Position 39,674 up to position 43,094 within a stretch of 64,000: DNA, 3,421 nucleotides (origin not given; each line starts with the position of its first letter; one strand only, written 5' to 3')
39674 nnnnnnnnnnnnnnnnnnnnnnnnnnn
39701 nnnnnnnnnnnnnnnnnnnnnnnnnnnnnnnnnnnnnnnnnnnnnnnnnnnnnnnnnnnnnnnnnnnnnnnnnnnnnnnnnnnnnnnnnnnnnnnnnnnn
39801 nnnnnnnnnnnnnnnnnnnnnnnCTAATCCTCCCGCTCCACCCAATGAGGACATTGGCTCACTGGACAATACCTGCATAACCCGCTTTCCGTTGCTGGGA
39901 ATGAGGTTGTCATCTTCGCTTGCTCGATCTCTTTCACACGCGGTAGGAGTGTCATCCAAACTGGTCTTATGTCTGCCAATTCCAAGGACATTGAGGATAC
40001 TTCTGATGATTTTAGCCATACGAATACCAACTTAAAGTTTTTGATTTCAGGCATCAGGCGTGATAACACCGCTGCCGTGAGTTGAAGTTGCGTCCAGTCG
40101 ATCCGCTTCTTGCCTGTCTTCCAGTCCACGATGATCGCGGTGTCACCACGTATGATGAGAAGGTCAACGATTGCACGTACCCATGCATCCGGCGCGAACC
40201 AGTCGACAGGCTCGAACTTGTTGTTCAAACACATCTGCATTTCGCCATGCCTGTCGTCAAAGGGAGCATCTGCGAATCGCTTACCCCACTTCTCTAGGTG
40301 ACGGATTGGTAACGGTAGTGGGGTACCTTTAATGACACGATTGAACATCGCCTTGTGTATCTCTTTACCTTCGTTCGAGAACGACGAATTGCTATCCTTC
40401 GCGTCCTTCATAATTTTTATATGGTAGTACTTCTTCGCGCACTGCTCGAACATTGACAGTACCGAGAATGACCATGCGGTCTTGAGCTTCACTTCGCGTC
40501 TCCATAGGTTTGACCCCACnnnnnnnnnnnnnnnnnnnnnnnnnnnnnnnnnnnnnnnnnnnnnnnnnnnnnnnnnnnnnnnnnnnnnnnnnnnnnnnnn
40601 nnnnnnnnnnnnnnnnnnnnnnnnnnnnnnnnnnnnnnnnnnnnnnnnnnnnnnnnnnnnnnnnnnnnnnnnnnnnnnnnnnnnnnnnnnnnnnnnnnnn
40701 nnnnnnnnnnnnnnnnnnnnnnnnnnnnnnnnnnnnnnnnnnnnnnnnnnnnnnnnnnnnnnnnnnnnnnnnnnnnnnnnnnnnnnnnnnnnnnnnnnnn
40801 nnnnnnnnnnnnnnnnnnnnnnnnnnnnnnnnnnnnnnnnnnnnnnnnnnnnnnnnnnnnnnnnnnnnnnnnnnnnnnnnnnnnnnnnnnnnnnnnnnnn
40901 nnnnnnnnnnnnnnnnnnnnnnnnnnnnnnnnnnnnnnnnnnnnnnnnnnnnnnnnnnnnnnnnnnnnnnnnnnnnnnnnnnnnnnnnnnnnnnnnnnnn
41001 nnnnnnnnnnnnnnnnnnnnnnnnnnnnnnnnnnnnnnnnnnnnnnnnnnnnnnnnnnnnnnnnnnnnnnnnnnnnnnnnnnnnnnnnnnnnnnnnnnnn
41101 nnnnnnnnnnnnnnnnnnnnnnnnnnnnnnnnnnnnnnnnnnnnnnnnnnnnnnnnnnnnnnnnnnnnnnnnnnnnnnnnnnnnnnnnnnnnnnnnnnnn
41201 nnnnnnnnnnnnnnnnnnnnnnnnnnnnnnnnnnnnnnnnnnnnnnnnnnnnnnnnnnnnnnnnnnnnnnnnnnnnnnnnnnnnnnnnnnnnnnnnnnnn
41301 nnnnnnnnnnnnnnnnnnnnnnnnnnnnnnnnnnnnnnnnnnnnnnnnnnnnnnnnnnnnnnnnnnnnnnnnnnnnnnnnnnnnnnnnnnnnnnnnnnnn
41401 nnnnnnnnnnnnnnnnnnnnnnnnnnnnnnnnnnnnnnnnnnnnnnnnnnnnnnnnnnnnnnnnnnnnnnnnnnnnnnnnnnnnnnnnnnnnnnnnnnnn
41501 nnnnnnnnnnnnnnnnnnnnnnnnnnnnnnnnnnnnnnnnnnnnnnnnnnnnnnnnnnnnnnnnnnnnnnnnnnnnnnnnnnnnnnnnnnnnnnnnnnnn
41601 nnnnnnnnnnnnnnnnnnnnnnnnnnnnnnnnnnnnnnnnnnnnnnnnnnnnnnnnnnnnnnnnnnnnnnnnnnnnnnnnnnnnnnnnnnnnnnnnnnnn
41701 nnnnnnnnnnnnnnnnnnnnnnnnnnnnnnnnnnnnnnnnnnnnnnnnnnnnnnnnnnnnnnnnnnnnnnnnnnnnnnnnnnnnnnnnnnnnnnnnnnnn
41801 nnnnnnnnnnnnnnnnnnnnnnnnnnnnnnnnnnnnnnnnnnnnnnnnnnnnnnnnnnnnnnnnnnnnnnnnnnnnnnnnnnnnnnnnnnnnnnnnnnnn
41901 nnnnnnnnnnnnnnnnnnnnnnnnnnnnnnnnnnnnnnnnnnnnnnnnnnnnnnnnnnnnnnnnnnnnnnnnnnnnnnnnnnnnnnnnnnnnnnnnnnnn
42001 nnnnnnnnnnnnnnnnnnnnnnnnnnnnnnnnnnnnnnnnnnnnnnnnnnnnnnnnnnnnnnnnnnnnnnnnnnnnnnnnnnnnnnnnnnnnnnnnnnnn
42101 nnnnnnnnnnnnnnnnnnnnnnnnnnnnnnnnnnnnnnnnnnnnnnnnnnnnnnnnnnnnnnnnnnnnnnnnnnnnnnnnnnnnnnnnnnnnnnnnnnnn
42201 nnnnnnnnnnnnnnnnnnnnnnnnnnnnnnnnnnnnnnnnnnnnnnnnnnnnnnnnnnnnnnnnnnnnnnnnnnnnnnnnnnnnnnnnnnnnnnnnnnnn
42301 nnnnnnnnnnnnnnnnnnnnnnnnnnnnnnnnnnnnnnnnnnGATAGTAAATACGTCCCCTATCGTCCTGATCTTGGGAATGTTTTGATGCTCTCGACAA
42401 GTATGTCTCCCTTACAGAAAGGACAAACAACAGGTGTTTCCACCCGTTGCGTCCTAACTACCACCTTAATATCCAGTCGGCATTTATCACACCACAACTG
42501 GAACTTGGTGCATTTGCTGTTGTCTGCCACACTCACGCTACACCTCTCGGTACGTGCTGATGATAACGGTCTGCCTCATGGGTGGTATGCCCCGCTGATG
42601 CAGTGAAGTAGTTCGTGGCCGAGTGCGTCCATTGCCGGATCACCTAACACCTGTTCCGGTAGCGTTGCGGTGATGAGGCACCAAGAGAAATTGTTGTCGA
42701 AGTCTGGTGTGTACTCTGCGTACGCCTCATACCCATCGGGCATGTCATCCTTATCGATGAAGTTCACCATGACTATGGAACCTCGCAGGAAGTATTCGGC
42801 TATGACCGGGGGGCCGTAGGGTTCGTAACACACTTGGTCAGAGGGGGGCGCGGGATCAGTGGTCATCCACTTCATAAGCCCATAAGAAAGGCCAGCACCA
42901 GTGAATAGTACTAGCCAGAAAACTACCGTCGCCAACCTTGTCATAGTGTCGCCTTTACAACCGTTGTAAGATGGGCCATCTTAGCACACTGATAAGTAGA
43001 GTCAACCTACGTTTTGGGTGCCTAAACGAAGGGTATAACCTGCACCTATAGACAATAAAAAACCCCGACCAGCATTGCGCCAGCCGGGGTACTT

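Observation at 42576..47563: MoxR AAA+ ATPase and vWA/metallopeptidase pair embedded with an acidic 434-aa protein, a 265-aa protein and a membrane HExxH protein in the early operon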

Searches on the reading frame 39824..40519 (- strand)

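Call 3: search_protein_families(library=pfam, proteins=[window:39824-40519:-], max_evalue=0.01)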
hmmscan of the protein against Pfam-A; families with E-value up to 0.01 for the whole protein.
window:39824-40519:- (231 aa): 1 family
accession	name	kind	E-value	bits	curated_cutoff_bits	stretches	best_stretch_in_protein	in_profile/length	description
PF12705.13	PDDEXK_1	-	5.9e-12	46.5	22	1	16-222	2-244/247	PD-(D/E)XK nuclease superfamily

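Call 4: search_protein_families(library=phrogs, proteins=[window:39824-40519:-], max_evalue=0.001)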
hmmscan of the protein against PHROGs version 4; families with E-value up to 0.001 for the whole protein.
window:39824-40519:- (231 aa): 2 families
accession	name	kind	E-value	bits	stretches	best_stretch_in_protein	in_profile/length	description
phrog_69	-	DNA, RNA and nucleotide metabolism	4e-20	73.3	1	15-229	89-329/501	exonuclease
phrog_1218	-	DNA, RNA and nucleotide metabolism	7.4e-05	23.1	0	14-81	8-77/364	exonuclease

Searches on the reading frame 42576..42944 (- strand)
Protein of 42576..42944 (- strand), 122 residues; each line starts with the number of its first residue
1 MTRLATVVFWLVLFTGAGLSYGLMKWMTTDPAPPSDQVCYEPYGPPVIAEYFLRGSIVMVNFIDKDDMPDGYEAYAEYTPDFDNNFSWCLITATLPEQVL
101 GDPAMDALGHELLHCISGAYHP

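Call 3: search_protein_families(library=pfam, proteins=[window:42576-42944:-], max_evalue=0.01)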
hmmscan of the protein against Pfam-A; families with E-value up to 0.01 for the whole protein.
window:42576-42944:- (122 aa): 0 families

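Call 4: search_protein_families(library=phrogs, proteins=[window:42576-42944:-], max_evalue=0.001)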
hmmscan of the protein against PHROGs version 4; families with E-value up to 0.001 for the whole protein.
window:42576-42944:- (122 aa): 0 families

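Call 6: search_protein_families(library=ncbifam, proteins=[window:42576-42944:-], max_evalue=0.01)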
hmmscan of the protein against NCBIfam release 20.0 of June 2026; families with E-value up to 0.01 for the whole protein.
window:42576-42944:- (122 aa): 0 families

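Call 7: search_protein_families(library=padloc, proteins=[window:42576-42944:-], max_evalue=0.01)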
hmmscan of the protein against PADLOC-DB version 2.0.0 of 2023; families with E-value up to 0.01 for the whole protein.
window:42576-42944:- (122 aa): 0 families

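Call 19: search_dna_similar(query=window:42576-42944:-, collection=phages, mode=protein, max_rows=30, max_evalue=0.01)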
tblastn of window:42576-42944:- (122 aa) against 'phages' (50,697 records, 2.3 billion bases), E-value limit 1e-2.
No match.

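Call 39: search_protein_families(library=pfam, proteins=[window:42576-42944:-], max_evalue=10)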
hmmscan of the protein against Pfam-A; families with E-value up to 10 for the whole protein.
window:42576-42944:- (122 aa): 0 families

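Call 108: find_homologous_proteins(query=window:42576-42944:-, max_evalue=0.01)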
Query window:42576-42944:- (122 aa): 16 proteins with E <= 0.01 among 19 candidates.
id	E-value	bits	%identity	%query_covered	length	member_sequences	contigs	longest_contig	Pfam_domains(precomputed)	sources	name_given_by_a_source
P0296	7.5e-81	286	100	100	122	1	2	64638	-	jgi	-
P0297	1.8e-42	162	57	98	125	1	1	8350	-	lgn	-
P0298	2.8e-41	158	59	98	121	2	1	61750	-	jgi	-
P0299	4.4e-41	158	60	98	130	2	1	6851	-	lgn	-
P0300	1.8e-40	156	55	98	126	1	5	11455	-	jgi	jgi:hypothetical protein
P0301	6.1e-39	151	55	98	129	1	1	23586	-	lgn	-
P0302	1.5e-38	150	56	98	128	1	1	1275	-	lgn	-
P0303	2.3e-38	149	58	98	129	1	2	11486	-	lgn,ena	-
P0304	4.0e-37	145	72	73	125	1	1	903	-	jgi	jgi:hypothetical protein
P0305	6.0e-33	131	53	99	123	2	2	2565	-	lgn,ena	-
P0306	1.6e-30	124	50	98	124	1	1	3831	-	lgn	-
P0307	1.7e-29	120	51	100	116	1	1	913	-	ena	-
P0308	1.1e-26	111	58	73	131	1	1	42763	-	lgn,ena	-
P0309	1.1e-22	98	46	89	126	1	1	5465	-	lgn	-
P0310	3.7e-16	77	46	69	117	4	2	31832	-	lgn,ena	-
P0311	3.7e-12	64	40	71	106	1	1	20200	-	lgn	-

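Call 110: find_encoding_contigs(protein=P0310, flank=8000, max_places=1)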
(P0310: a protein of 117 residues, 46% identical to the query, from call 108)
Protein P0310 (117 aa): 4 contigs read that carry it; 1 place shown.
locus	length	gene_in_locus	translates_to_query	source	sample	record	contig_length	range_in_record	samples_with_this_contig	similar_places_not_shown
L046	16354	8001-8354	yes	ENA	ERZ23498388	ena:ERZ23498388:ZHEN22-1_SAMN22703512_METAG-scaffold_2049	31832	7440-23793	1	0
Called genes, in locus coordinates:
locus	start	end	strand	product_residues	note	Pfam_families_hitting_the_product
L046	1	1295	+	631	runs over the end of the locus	PF00476:DNA_pol_A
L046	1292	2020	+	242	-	PF16473:Rv2179c-like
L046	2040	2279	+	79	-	-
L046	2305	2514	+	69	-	-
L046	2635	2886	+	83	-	PF24192:DUF7417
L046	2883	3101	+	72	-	-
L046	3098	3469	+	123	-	-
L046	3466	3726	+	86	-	-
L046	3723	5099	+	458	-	PF04851:ResIII, PF00176:SNF2-rel_dom, PF00271:Helicase_C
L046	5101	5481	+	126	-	-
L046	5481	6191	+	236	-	-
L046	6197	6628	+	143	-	-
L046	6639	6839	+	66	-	-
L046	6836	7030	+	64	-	-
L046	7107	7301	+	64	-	-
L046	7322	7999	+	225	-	PF23872:DUF7227 (weak)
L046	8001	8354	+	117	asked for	-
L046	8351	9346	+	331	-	PF06067:DUF932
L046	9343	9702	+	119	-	-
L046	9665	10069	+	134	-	-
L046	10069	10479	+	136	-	PF18909:dGTP_diPhyd_N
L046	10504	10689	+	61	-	-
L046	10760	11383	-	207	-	-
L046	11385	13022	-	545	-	-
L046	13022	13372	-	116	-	-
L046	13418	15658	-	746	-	-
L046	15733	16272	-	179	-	PF01145:Band_7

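Call 111: find_encoding_contigs(protein=P0311, flank=8000, max_places=1)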
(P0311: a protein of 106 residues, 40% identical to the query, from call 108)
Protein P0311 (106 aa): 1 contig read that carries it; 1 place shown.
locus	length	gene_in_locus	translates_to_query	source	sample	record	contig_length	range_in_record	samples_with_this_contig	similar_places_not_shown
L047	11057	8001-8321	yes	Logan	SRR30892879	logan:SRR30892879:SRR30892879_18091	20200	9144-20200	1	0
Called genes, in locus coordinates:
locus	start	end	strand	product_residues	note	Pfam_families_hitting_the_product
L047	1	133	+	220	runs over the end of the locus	-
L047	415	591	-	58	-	-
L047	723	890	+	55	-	-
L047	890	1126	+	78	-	-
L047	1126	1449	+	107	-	-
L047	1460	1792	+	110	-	-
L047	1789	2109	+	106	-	-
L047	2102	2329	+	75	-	-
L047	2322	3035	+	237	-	-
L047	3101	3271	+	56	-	-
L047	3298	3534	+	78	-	-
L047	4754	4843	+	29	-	-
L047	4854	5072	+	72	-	-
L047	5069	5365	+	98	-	-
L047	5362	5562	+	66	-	-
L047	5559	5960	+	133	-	-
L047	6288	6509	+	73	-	-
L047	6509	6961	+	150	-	-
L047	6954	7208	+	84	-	-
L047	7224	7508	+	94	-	-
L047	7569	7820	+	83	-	-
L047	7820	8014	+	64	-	-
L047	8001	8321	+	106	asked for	-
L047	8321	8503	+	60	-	-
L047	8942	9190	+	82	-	-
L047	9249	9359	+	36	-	-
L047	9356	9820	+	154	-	-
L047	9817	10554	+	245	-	PF07486:Hydrolase_2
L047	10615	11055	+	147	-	?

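Call 112: find_encoding_contigs(protein=P0308, flank=8000, max_places=1)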
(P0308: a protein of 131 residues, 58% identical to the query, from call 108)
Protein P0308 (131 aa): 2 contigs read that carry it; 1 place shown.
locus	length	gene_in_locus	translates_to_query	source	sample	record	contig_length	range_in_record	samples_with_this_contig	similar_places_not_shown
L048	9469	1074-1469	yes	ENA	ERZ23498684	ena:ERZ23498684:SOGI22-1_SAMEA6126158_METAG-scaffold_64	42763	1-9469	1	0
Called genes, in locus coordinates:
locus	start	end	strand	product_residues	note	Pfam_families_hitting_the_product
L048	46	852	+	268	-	-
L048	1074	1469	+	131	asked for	-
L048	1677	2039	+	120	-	-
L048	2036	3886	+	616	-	PF00476:DNA_pol_A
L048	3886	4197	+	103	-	-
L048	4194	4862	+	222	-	PF12705:PDDEXK_1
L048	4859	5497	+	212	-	-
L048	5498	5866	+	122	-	-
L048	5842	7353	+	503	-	PF04851:ResIII, PF00176:SNF2-rel_dom, PF00270:DEAD, PF00271:Helicase_C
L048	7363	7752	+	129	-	-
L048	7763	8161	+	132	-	PF23984:DUF7307 (weak)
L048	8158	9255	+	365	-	-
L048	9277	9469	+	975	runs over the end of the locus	PF06048:DUF927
